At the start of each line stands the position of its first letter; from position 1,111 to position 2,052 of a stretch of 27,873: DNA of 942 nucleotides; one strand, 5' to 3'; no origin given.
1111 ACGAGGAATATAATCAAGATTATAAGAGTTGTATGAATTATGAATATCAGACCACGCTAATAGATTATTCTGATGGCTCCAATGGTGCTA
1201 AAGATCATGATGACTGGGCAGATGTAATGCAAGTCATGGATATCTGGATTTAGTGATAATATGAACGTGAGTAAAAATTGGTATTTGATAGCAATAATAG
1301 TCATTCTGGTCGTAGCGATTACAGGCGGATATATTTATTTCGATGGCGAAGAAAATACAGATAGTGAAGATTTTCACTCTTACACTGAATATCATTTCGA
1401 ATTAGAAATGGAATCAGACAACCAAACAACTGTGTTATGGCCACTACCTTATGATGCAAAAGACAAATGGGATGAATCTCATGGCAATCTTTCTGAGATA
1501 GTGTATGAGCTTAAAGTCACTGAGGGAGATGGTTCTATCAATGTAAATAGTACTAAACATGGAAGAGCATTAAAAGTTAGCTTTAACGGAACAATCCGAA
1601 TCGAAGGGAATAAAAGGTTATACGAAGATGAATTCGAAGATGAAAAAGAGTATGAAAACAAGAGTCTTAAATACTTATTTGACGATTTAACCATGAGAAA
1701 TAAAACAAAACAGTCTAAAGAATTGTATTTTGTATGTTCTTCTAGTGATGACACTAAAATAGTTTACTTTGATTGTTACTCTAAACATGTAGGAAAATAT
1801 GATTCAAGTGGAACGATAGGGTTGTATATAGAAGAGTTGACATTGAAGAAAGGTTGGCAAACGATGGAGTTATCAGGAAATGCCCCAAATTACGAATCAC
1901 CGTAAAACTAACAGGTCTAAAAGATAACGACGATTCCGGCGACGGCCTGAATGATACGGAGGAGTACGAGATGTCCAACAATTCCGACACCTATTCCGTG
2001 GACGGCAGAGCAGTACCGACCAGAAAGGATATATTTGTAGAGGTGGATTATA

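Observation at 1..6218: Tandem, partly decayed array of a two-gene cassette (sequon-rich secreted protein A plus TSP3-repeat/HExxH zincin B) with a shared recombinogenic 5' module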

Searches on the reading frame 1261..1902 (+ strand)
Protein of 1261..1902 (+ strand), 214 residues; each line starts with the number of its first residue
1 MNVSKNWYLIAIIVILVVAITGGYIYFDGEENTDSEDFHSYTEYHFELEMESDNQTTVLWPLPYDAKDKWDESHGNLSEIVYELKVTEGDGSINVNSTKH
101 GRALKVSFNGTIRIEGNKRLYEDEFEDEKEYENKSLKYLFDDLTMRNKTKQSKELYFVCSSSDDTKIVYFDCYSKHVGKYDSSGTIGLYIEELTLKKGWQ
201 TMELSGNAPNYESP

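Call 12: search_protein_families(library=ncbifam, proteins=[window:1261-1902:+], max_evalue=1)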
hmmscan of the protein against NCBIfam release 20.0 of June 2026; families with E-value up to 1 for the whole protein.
window:1261-1902:+ (214 aa): 2 families
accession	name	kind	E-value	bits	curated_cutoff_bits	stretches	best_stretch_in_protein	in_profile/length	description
NF008874.0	PRK11910.1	equivalog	0.031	12.7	680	1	8-40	6-38/615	amidase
TIGR03066.1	Gem_osc_para_1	paralog_domain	0.033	14.3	93.25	1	69-152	34-114/121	TIGR03066 family protein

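Call 13: search_protein_families(library=pfam, proteins=[window:1261-1902:+], max_evalue=1)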
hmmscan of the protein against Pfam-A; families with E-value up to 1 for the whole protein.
window:1261-1902:+ (214 aa): 1 family
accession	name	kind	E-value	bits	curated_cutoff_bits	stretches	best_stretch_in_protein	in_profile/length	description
PF00961.24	LAGLIDADG_1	-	0.15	13.4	23.1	1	87-175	5-87/102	LAGLIDADG endonuclease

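Call 19: find_homologous_proteins(query=window:1261-1902:+, max_evalue=0.01)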
Query window:1261-1902:+ (214 aa): 5 proteins with E <= 0.01 among 77 candidates.
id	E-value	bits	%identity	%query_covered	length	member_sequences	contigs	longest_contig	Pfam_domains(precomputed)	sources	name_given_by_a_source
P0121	3.8e-140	482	100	100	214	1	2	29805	-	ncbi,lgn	-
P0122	2.8e-81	290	61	100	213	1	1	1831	-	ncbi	-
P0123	2.0e-64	235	57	94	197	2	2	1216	-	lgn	-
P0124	2.1e-64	235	58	85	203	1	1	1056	-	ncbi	-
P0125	3.2e-64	234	56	95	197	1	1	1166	-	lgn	-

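Call 20: find_encoding_contigs(protein=P0122, flank=5000, max_places=4)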
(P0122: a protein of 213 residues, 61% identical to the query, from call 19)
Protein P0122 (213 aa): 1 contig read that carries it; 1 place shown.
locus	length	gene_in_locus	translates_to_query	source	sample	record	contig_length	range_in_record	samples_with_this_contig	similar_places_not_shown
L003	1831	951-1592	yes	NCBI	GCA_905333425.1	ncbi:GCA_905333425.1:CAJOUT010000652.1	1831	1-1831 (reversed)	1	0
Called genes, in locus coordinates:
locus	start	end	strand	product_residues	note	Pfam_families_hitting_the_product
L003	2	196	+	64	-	?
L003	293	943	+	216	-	-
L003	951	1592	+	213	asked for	-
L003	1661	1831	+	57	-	?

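Call 21: find_encoding_contigs(protein=P0123, flank=5000, max_places=4)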
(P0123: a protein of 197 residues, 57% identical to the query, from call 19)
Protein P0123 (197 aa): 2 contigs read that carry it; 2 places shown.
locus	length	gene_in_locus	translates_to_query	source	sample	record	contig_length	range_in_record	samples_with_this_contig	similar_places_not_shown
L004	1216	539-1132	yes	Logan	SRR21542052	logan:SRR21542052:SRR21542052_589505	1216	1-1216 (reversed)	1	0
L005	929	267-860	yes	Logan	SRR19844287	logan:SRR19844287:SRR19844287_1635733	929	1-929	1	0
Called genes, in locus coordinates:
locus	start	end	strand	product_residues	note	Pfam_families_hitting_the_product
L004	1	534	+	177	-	?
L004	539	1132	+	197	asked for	-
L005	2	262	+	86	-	?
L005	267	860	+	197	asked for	-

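Call 22: find_encoding_contigs(protein=P0121, flank=10000, max_places=4)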
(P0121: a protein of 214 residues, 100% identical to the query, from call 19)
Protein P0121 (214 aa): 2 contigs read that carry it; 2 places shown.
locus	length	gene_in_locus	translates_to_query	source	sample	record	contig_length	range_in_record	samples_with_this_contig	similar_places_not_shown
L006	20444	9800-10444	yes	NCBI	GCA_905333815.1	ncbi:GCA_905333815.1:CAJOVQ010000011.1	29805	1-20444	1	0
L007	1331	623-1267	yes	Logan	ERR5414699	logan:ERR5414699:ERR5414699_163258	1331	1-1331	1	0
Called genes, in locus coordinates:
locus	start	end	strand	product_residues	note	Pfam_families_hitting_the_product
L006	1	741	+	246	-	?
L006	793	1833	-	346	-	PF01212:Beta_elim_lyase, PF00155:Aminotran_1_2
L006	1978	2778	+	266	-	PF01012:ETF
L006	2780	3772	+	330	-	PF01012:ETF, PF00766:ETF_alpha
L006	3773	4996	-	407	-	PF09861:Lar_N, PF21113:LarA_C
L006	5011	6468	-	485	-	PF01565:FAD_binding_4, PF02913:FAD-oxidase_C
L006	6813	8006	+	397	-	PF00041:fn3 (faint)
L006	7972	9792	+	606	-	-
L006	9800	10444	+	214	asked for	-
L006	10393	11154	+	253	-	-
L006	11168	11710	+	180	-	-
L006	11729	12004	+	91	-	-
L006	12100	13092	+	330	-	-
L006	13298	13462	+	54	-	-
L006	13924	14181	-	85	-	PF11848:DUF3368 (weak)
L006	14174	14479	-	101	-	PF03683:UPF0175, PF24001:DUF7317 (weak)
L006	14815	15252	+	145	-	PF01325:Fe_dep_repress, PF02742:Fe_dep_repr_C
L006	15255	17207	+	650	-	PF01926:MMR_HSR1, PF02421:FeoB_N, PF07670:Gate, PF07664:FeoB_C, PF07670:Gate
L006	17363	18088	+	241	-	PF02742:Fe_dep_repr_C, PF04023:FeoA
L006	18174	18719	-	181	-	PF10865:DUF2703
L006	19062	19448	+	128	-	PF01877:RNA_binding (weak)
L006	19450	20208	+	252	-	PF01261:AP_endonuc_2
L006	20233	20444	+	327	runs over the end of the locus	PF01595:CNNM, PF00571:CBS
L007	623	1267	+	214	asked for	-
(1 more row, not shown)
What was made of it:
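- Checked: The UPF0175/PIN (DUF3368) toxin-antitoxin pair lies on the minus strand at 5385-5940 (Pfam labels from call 22).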

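Call 50: predict_structure(alignment_id=A2)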
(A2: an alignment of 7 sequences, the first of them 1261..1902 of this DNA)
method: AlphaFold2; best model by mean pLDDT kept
length: 214 residues; sequences in the alignment: 7
mean_pLDDT: 74.5   pTM: 0.69
mean pLDDT of the five models: 74.5, 70.0, 68.3, 63.8, 43.1
residues with pLDDT >= 90: 73; 70-90: 54; 50-70: 53; < 50: 34
segments of 3 or more residues with pLDDT < 50: 1-4, 21-37, 182-184, 208-214
pLDDT, mean of each block of 10 residues (from residue 1): 51 60 39 45 90 96 70 66 93 93 95 92 69 64 81 84 95 76 61 92 68 33
secondary structure, 60 per line:
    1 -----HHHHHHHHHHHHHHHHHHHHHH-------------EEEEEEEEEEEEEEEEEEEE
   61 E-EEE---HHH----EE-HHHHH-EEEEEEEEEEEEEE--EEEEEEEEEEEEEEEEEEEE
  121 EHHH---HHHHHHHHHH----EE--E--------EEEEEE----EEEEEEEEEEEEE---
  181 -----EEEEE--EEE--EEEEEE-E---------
elements in order: H6-27 E41-61 E63-65 H79-83 E85-98 E101-121 H128-137 E155-160 E165-177 E186-190 E193-195 E198-203

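Call 52: search_protein_representatives(alignment_id=A2)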
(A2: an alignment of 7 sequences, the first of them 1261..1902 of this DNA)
Query: 7 sequences, 199 profile positions. Proteins with E-value up to 0.001 (for the whole library): 257; up to 1e-10: 43; up to 1e-30: 8. The best 150 are listed.
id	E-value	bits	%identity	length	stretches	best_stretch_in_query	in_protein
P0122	4.2e-93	326.9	-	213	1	1-199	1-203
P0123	3.2e-82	291.3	-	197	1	4-199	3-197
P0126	1.4e-47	178.3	-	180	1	1-199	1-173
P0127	5.4e-39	150.2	-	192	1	6-198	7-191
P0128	5.9e-36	140.3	-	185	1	20-199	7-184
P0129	1.2e-34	136.0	-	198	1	4-199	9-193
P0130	5.1e-33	130.7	-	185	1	4-199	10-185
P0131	3.5e-32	128.0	-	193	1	4-199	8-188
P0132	2.9e-28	115.2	-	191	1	7-198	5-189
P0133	1.2e-27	113.2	-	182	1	21-195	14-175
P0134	2.8e-24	102.2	-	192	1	9-199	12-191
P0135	1.3e-20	90.2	-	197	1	3-198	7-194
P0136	4.3e-20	88.5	-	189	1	7-199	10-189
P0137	2.6e-19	86.0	-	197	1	5-198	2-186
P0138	2.7e-19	85.9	-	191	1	11-197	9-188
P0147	1.1e-13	67.6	-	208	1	9-199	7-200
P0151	5.8e-13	65.3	-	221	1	8-194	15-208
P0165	6.0e-11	58.7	-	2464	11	39-107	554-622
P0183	2.2e-09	53.6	-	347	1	42-199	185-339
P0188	4.5e-09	52.6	-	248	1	11-198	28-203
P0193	1.2e-08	51.1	-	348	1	39-197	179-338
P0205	5.3e-08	49.1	-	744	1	37-199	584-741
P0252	3.0e-06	43.4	-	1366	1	37-197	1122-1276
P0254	3.1e-06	43.3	-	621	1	28-115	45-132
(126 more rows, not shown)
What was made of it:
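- Nearly all are stand-alone proteins of 180-210 aa (call 52).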

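Call 56: search_protein_families(library=pfam, proteins=[P0127, P0129, P0135, P0147, P0183, P0205, P0151, P0188], max_evalue=0.1)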
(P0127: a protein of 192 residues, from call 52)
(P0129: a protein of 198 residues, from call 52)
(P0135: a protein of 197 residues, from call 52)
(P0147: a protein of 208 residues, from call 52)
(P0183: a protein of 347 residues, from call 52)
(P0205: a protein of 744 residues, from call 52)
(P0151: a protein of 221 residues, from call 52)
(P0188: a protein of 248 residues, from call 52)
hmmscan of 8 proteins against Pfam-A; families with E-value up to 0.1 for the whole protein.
P0127 (192 aa): 0 families

P0129 (198 aa): 0 families

P0135 (197 aa): 1 family
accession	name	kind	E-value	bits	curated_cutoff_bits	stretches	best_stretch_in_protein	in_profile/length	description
PF25301.1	CUT_C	-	0.077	13.2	30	0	72-107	38-73/125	Cuticlin C-terminal domain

P0147 (208 aa): 0 families

P0183 (347 aa): 0 families

P0205 (744 aa): 46 families (the best 25 are shown)
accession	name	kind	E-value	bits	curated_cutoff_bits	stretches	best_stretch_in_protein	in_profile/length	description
PF00515.34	TPR_1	-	5.5e-82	267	27.8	8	65-96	1-32/34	Tetratricopeptide repeat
PF07719.23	TPR_2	-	8.6e-71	228.7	27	8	65-96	1-32/34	Tetratricopeptide repeat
PF13181.12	TPR_8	-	2e-66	215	25.7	9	66-96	2-32/34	Tetratricopeptide repeat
PF13414.12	TPR_11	-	3.5e-60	199.9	26.8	8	106-143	1-38/42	TPR repeat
PF13431.12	TPR_17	-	9.3e-56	181.9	24.4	7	122-154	2-34/34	Tetratricopeptide repeat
PF13432.12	TPR_16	-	4.5e-48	161.7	32.7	5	105-165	3-63/65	Tetratricopeptide repeat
PF13428.12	TPR_14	-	2e-40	133.5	23.5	7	133-175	1-43/44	Tetratricopeptide repeat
PF14559.12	TPR_19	-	2.9e-39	133.7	25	7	112-166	4-58/68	Tetratricopeptide repeat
PF13424.12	TPR_12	-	3.9e-38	129.9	30.1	6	101-163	5-75/77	Tetratricopeptide repeat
PF13371.12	TPR_9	-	5.9e-36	122.8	35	5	45-96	9-60/73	Tetratricopeptide repeat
PF12895.13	ANAPC3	-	1.7e-32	111.9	27.2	6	114-192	4-81/82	Anaphase-promoting complex, cyclosome, subunit 3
PF13176.12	TPR_7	-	2.6e-26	89.8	27.9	3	101-133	1-33/36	Tetratricopeptide repeat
PF01239.28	PPTA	-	2e-23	81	29.5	2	115-146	1-32/32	Protein prenyltransferase alpha subunit repeat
PF23914.1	TPR_CcmH_CycH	-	3.7e-22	79.3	42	2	57-161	42-149/158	Cytochrome c-type biogenesis protein H TPR domain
PF13174.12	TPR_6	-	4.6e-17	61.9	26.3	1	135-165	2-32/33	Tetratricopeptide repeat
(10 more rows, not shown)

P0151 (221 aa): 2 families
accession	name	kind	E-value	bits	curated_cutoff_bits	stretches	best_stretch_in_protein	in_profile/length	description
PF17954.7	Pirin_C_2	-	0.0058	17.2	22.9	0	87-122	43-78/86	Quercetinase C-terminal cupin domain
PF16687.11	ELYS-bb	-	0.049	12.7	25.8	1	114-182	341-409/489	beta-propeller of ELYS nucleoporin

P0188 (248 aa): 0 families

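Call 57: find_encoding_contigs(protein=P0129, flank=5000, max_places=3)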
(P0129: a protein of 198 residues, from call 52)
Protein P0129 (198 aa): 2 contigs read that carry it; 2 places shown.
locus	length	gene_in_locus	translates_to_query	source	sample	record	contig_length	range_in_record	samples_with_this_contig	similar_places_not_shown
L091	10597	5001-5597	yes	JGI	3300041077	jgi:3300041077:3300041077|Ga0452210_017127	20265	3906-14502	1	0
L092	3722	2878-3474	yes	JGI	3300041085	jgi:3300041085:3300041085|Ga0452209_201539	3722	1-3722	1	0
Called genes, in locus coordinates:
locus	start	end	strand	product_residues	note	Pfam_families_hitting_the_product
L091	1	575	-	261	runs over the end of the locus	PF18911:PKD_4, PF00801:PKD (weak), PF18911:PKD_4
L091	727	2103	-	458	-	-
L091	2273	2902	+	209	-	-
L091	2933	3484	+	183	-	-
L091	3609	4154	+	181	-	-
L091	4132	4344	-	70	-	-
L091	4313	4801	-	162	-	-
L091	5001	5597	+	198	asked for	-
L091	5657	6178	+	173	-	-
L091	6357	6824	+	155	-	-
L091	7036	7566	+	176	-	-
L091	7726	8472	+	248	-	-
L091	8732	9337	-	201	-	-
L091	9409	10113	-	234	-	-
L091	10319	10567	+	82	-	-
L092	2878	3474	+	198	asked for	-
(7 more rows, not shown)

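Call 58: fold_search(model_id=the predicted structure, library=pdb)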
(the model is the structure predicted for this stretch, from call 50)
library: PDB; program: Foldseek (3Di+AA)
matches with E <= 10: 526; with E <= 0.001: 0
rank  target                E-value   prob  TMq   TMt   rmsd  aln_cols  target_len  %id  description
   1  9mvz_A                8.3e-02  0.33  0.19  0.25  20.0       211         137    8  Tripartite complex of MmpL5-S5-AcpM from Mycolicibacterium smegmatis (released 2025-07-30)
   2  4r0j                  1.2e-01  0.07  0.15  0.15  16.7       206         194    6  The crystal structure of a functionally uncharacterized protein SMU1763c from Streptococcus mutans (released 2014-08-13)
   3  9b45_1                1.9e-01  0.05  0.14  0.08  20.3       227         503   10  Pseudomonas phage Pa193 baseplate complex and tail fiber (released 2024-10-16)
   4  7wld_T                3.0e-01  0.08  0.19  0.09  15.7       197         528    9  Cryo-EM structure of the human glycosylphosphatidylinositol transamidase complex at 2.53 Angstrom resolution (released 2022-04-27)
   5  2zdp_A                3.0e-01  0.04  0.10  0.14  13.2       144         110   12  Crystal structure of IsdI in complex with Cobalt protoporphyrin IX (released 2008-08-19)
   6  8xai_B                3.7e-01  0.02  0.11  0.12  17.9       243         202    9  Crystal structure of Protease CPAVM1 in Bacillus subtilis LjM2 (released 2024-06-19)
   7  1tz0_A                3.9e-01  0.04  0.11  0.15  14.7       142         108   15  Crystal Structure of Putative Antibiotic Biosythesis Monooxygenase from Bacillus cereus (released 2004-09-14)
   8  5w68_A                4.4e-01  0.02  0.12  0.08  25.8       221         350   10  Type II secretin from Enteropathogenic Escherichia coli - GspD (released 2017-11-15)
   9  4lr4_C                4.7e-01  0.03  0.14  0.10  22.9       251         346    9  Crystal structure of a putative secreted protein (EUBREC_3654) from Eubacterium rectale at 2.43 A resolution (released 2013-09-18)
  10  2wyi_B                5.2e-01  0.01  0.09  0.03  22.2       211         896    8  Structure of the Streptococcus pyogenes family GH38 alpha-mannosidase complexed with swainsonine (released 2010-02-16)
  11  7fby                  5.5e-01  0.08  0.13  0.16  16.6       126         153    9  Crystal Structure of PH0140 from Pyrococcus horikosii OT3 (released 2022-07-20)
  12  5yi6_B                5.8e-01  0.02  0.11  0.10  17.9       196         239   13  CRISPR associated protein Cas6 (released 2018-09-12)
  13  9g9a_D                5.8e-01  0.02  0.12  0.13  18.2       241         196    6  CryoEM structure of Enterococcus italicus Csm-crRNA (3.2 complex) (released 2025-01-29)
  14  8ow4_A                6.5e-01  0.08  0.18  0.18  16.7       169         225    8  2.75 angstrom crystal structure of human NFAT1 with bound DNA (released 2023-07-26)
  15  6ifl_F                6.5e-01  0.05  0.16  0.17  14.3       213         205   10  Cryo-EM structure of type III-A Csm-NTR complex (released 2018-12-12)
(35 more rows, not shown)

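Call 81: find_homologous_proteins(query=L006:7972-9036:+, max_evalue=0.001)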
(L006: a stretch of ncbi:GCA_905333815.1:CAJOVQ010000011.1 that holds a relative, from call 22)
Query L006:7972-9036:+: 1314 candidates shared short words with the query, none scored E <= 0.001.
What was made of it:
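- On Polymorphic toxin system: The search with the L006 N-terminus returned nothing (call 81).
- Tried and rejected: A protein search with the L006 main-gene N-terminus returned no hits, not even the query itself (call 81), so strain-level C-terminal swapping could not be surveyed.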

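Call 84: search_protein_families(library=padloc, proteins=[window:1261-1902:+], max_evalue=0.01)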
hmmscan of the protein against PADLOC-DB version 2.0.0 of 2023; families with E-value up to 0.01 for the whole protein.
window:1261-1902:+ (214 aa): 0 families

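Call 91: search_protein_families(library=pfam, proteins=[P0165, P0252, P0254, P0193], max_evalue=0.001)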
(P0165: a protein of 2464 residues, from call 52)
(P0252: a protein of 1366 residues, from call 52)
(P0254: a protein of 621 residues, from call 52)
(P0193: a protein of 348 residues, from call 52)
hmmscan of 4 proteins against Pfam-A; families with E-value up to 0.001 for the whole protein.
P0165 (2464 aa): 4 families
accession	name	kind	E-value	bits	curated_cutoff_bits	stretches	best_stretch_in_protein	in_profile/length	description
PF19116.6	DUF5801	-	8.9e-285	930.1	27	10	1294-1437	2-137/137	Domain of unknown function (DUF5801)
PF09972.14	DUF2207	-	3.1e-12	47.5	24.4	0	557-576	4-23/172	Predicted membrane protein (DUF2207) N-terminal domain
PF00353.25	HemolysinCabind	-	1.4e-08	35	23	1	2319-2352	2-35/36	RTX calcium-binding nonapeptide repeat (4 copies)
PF08931.15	Caudo_bapla_RBP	-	4.4e-07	30.3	26.7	0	547-573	55-81/101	Lactophage receptor-binding protein C-terminal head domain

P0252 (1366 aa): 18 families
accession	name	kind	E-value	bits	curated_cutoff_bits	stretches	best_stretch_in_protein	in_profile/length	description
PF13424.12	TPR_12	-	2e-58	194.9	30.1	7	249-325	5-77/77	Tetratricopeptide repeat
PF00515.34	TPR_1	-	2.2e-49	163.8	27.8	3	293-323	1-31/34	Tetratricopeptide repeat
PF13374.12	TPR_10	-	3.1e-46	154.6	27.5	1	293-326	2-35/42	Tetratricopeptide repeat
PF07719.23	TPR_2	-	2.5e-43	143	27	1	293-323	1-31/34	Tetratricopeptide repeat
PF13181.12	TPR_8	-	2.5e-36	121.2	25.7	1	460-490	3-33/34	Tetratricopeptide repeat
PF13176.12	TPR_7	-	1.4e-34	115.6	27.9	1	159-192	1-34/36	Tetratricopeptide repeat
PF24885.1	TPR_NPHP3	-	4.2e-33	115.2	100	3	237-336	133-226/239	Nephrocystin-3 TPR domain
PF17874.7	TPR_MalT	-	1.8e-21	77.2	45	3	241-413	36-190/336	MalT-like TPR region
PF13428.12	TPR_14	-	1.9e-21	74.8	23.5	0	690-730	3-44/44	Tetratricopeptide repeat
PF13432.12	TPR_16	-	1.1e-17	64.5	32.7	0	119-184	4-58/65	Tetratricopeptide repeat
PF14559.12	TPR_19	-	4.8e-13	49.7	25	0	268-322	5-54/68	Tetratricopeptide repeat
PF13174.12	TPR_6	-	8.9e-12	45.3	26.3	0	612-635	10-32/33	Tetratricopeptide repeat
PF25068.1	ARM_TT21_4th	-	7.3e-09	36.5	30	0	163-320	5-153/153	Tetratricopeptide repeat protein 21 forth ARM domain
PF13431.12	TPR_17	-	1.6e-06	28.4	24.4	0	289-313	9-33/34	Tetratricopeptide repeat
PF10602.15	RPN7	-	2.5e-06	27.7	29.6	0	537-578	23-64/174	26S proteasome subunit RPN7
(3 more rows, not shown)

P0254 (621 aa): 11 families
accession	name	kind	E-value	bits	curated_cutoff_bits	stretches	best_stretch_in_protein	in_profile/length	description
PF00801.26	PKD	-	1.6e-29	102.1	23.5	4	419-488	8-75/80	PKD domain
PF18911.6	PKD_4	-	2.8e-16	59.8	27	1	421-486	13-76/85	PKD domain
PF06832.18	BiPBP_C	-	1e-13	51.4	26.8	0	317-394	11-87/90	Penicillin-Binding Protein C-terminus Family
PF17963.7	Big_9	-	1.4e-13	52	23.6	1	416-485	7-81/89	Bacterial Ig domain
PF13927.12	Ig_3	-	5.9e-09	36.7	30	0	317-386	1-64/78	Immunoglobulin domain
PF16820.11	PKD_3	-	2.3e-07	31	26.3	0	317-387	1-66/68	PKD-like domain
PF21027.3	Sde0182_C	-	0.00012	23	27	0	343-414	9-76/83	Cellulose-binding protein Sde0182, C-terminal domain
PF19077.6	Big_13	-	0.00021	22.2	27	0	551-582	69-100/102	Bacterial Ig-like domain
PF13895.12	Ig_2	-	0.00028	21.5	27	0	320-398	4-75/79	Immunoglobulin domain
PF17957.7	Big_7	-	0.00035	21.6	24.1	0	421-476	13-70/70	Bacterial Ig domain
PF22352.2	K319L-like_PKD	-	0.00057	20.3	27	1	516-580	12-84/84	K319L-like, PKD domain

P0193 (348 aa): 0 families

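Call 101: search_protein_families(library=pfam, proteins=[L006:6813-8003:+, L006:7972-9789:+], max_evalue=0.001)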
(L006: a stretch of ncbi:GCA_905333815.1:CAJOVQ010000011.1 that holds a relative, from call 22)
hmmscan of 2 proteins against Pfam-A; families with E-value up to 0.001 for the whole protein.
L006:6813-8003:+ (397 aa): 1 family
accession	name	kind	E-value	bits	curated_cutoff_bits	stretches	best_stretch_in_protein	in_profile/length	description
PF00041.27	fn3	-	7.4e-09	36.1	25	1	198-280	2-83/84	Fibronectin type III domain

L006:7972-9789:+ (606 aa): 0 families
